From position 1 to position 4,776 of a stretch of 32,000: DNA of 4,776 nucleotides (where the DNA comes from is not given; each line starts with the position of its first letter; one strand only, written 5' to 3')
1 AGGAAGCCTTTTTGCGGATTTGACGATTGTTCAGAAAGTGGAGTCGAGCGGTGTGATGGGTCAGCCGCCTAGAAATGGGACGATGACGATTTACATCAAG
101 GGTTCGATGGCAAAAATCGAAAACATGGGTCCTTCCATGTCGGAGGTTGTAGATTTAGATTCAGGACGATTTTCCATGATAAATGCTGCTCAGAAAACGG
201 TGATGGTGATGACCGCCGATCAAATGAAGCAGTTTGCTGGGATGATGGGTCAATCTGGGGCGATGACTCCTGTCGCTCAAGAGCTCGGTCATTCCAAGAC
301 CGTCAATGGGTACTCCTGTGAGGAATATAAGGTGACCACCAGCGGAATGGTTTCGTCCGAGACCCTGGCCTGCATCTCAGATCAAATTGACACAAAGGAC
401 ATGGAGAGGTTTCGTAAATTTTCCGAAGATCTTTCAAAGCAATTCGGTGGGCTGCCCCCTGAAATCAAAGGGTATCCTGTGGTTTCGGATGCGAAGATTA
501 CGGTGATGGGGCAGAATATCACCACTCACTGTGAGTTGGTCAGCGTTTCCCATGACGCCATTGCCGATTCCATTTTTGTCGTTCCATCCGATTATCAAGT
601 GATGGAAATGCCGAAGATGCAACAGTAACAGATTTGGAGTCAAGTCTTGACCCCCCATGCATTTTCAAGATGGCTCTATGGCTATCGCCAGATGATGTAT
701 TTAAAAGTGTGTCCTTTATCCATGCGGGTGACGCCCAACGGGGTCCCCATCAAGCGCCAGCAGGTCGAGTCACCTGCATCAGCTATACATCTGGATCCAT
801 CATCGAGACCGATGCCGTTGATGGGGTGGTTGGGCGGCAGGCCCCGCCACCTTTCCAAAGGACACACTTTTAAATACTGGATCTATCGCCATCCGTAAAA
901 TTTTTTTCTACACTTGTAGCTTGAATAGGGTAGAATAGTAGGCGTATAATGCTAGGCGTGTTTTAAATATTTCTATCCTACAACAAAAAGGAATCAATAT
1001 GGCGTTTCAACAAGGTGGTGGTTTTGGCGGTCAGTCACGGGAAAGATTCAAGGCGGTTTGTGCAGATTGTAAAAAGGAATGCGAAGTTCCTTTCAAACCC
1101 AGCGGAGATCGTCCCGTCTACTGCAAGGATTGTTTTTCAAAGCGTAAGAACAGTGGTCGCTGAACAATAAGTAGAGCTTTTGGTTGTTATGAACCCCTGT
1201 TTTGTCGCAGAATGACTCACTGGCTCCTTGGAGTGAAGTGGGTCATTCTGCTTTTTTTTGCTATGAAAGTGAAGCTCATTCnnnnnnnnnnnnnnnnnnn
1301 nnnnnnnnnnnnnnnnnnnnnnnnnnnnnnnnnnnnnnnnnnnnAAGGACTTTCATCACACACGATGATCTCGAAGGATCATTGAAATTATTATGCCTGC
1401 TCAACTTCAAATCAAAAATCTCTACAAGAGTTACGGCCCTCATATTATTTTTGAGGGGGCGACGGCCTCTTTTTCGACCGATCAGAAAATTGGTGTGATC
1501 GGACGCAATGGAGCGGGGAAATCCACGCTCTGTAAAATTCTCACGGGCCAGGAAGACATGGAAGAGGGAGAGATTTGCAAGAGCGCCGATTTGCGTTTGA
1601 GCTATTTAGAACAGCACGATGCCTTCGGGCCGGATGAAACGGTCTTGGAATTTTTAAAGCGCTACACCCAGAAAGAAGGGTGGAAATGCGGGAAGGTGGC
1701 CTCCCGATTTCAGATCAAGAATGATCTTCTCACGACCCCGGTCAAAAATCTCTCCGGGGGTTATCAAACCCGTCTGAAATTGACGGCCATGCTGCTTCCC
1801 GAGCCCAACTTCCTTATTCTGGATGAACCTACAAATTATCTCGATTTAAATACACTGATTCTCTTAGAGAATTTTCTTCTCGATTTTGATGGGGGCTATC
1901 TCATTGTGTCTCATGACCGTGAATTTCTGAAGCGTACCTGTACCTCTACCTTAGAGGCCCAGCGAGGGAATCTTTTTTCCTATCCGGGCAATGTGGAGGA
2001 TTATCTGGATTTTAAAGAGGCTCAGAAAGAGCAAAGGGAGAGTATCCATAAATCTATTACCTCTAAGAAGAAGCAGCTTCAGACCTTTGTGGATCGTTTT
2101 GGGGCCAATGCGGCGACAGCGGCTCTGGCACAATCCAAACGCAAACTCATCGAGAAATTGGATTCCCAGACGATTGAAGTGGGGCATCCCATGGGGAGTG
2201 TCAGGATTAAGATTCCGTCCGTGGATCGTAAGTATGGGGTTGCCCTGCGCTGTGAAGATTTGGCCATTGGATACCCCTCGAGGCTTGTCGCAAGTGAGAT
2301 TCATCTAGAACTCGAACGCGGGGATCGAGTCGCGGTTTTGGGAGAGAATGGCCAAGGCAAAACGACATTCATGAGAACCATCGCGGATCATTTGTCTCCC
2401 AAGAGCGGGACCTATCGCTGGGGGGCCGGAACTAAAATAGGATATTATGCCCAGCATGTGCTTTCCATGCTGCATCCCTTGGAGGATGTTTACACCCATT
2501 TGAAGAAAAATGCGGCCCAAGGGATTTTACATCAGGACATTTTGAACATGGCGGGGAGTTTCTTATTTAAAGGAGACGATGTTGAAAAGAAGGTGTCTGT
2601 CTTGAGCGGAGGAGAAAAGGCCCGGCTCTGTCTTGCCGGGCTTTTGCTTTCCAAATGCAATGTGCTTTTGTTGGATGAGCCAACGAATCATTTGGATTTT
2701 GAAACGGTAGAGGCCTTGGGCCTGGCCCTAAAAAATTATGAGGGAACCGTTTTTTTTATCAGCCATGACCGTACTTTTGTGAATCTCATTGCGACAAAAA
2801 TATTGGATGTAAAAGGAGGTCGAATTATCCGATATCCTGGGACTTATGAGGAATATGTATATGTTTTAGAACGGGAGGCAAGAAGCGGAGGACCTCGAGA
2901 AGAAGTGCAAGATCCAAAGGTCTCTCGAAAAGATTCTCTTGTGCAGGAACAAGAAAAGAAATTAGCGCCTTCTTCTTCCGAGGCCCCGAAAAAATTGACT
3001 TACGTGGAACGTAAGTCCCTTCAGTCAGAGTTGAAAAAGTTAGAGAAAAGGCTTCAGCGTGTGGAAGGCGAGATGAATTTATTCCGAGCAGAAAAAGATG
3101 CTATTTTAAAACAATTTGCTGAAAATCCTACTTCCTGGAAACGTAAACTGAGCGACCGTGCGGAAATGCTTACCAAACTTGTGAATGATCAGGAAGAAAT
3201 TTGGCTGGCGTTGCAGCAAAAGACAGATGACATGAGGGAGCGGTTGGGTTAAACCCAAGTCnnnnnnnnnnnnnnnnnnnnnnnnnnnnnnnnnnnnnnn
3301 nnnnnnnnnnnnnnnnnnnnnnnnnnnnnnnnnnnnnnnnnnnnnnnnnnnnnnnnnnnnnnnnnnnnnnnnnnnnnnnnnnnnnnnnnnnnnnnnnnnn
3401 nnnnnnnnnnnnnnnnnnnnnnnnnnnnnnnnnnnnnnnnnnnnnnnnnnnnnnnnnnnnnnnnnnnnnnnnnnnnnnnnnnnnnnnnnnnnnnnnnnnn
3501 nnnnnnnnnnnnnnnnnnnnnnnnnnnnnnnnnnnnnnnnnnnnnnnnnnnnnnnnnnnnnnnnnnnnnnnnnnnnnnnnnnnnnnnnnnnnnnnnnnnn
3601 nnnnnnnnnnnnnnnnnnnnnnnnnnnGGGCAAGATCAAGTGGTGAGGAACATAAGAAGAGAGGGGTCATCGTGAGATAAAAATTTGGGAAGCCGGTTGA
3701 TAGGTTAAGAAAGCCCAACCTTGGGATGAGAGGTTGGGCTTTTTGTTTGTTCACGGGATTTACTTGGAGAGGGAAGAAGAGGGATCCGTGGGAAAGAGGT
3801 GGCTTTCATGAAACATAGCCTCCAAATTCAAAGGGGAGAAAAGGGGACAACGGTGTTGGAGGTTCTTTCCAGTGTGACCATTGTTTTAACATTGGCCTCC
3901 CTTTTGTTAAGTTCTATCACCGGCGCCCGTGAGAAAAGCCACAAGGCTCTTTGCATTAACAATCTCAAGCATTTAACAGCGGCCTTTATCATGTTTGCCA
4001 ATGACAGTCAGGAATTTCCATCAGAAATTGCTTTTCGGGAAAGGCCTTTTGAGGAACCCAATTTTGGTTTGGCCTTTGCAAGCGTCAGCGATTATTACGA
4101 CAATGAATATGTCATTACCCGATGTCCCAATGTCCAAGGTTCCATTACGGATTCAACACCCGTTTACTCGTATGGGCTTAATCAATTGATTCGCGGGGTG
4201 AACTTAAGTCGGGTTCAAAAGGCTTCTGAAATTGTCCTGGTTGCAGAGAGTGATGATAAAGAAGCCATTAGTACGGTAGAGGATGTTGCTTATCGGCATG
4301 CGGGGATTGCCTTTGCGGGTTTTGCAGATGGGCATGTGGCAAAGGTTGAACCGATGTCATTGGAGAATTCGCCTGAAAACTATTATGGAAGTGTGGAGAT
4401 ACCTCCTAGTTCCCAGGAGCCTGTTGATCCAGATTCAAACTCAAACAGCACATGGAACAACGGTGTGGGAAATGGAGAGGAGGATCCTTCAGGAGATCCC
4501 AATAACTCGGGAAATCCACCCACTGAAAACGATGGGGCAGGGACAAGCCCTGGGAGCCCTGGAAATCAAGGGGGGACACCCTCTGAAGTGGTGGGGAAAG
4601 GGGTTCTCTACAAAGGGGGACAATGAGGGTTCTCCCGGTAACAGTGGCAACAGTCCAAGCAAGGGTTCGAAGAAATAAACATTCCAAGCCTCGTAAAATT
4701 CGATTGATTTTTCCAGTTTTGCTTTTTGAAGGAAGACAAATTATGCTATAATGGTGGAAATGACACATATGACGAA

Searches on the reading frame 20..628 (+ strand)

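Call 33: search_protein_families(library=pfam, proteins=[window:20-628:+], max_evalue=0.01)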
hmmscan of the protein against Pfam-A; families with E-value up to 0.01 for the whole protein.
window:20-628:+ (202 aa): 1 family
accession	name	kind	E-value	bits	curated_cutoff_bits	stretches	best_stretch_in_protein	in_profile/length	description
PF14371.13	DUF4412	-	8.3e-12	45.7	21.6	1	16-192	12-191/191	Domain of unknown function (DUF4412)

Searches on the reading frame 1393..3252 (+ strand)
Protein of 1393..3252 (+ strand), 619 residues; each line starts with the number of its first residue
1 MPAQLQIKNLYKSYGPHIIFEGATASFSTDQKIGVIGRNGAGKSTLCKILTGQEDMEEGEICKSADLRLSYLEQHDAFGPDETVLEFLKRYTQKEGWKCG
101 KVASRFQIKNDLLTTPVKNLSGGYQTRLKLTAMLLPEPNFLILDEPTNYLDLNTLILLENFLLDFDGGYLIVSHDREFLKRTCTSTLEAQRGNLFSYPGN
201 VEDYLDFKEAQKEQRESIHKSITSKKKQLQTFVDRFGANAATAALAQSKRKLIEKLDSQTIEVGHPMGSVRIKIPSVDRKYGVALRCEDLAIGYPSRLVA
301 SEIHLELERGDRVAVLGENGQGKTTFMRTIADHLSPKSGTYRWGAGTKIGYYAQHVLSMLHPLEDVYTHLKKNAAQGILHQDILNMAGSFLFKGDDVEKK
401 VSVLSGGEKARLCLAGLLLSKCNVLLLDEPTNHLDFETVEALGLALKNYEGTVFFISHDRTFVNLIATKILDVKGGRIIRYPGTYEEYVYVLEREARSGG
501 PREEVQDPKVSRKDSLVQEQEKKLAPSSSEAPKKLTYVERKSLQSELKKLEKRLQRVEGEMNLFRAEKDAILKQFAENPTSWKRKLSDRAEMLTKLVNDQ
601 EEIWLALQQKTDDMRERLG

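Call 6: search_protein_families(library=pfam, proteins=[window:1393-3252:+], max_evalue=0.001)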
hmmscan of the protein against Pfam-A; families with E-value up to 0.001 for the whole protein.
window:1393-3252:+ (619 aa): 12 families
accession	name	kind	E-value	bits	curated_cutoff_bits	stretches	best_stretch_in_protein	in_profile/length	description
PF00005.33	ABC_tran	-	2.3e-49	168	25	2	23-148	4-137/137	ABC transporter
PF12848.13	ABC_tran_Xtn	-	4.6e-19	68.7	25.9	1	188-259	2-73/85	ABC transporter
PF13304.12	AAA_21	-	4.3e-15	57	27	1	390-460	224-300/304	AAA domain, putative AbiEii toxin, Type IV TA system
PF02463.25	SMC_N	-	2.5e-07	30.8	40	0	402-466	135-205/220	RecF/RecN/SMC N terminal domain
PF13555.12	AAA_29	-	3.5e-06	27.1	27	0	20-47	12-39/61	P-loop containing region of AAA domain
PF13401.12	AAA_22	-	7.3e-06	26.8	27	0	33-80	8-33/130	AAA domain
PF20720.3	nSTAND3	-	3.9e-05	23.8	27.2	0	307-384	14-75/155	Novel STAND NTPase 3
PF05729.18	NACHT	-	6.2e-05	23.3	26.7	0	312-334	2-24/167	NACHT domain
PF03193.22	RsgA_GTPase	-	8.9e-05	22.8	30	0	30-64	106-140/174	RsgA GTPase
PF02367.23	TsaE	-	0.00018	21.9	26.6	0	299-341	10-56/128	Threonylcarbamoyl adenosine biosynthesis protein TsaE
PF00910.28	RNA_helicase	-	0.00024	22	21.5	0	314-340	2-28/105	RNA helicase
PF01926.29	MMR_HSR1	-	0.00028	21.4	21.9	0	32-53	1-22/113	50S ribosome-binding GTPase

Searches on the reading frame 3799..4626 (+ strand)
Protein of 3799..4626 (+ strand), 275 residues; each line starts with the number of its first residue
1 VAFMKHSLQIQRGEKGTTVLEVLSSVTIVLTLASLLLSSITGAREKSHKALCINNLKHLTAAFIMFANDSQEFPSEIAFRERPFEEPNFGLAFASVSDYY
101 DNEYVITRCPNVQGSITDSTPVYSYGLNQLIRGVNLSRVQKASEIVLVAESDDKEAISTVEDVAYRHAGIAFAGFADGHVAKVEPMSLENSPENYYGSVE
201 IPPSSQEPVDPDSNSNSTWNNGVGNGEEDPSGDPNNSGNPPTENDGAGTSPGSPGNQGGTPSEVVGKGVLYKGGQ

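Call 33: search_protein_families(library=pfam, proteins=[window:3799-4626:+], max_evalue=0.01)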
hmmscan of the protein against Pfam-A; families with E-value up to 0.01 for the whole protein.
window:3799-4626:+ (275 aa): 1 family
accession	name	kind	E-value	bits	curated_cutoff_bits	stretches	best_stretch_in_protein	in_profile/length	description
PF07596.16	SBP_bac_10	-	0.0039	17.7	23.3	0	43-76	3-36/268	Protein of unknown function (DUF1559)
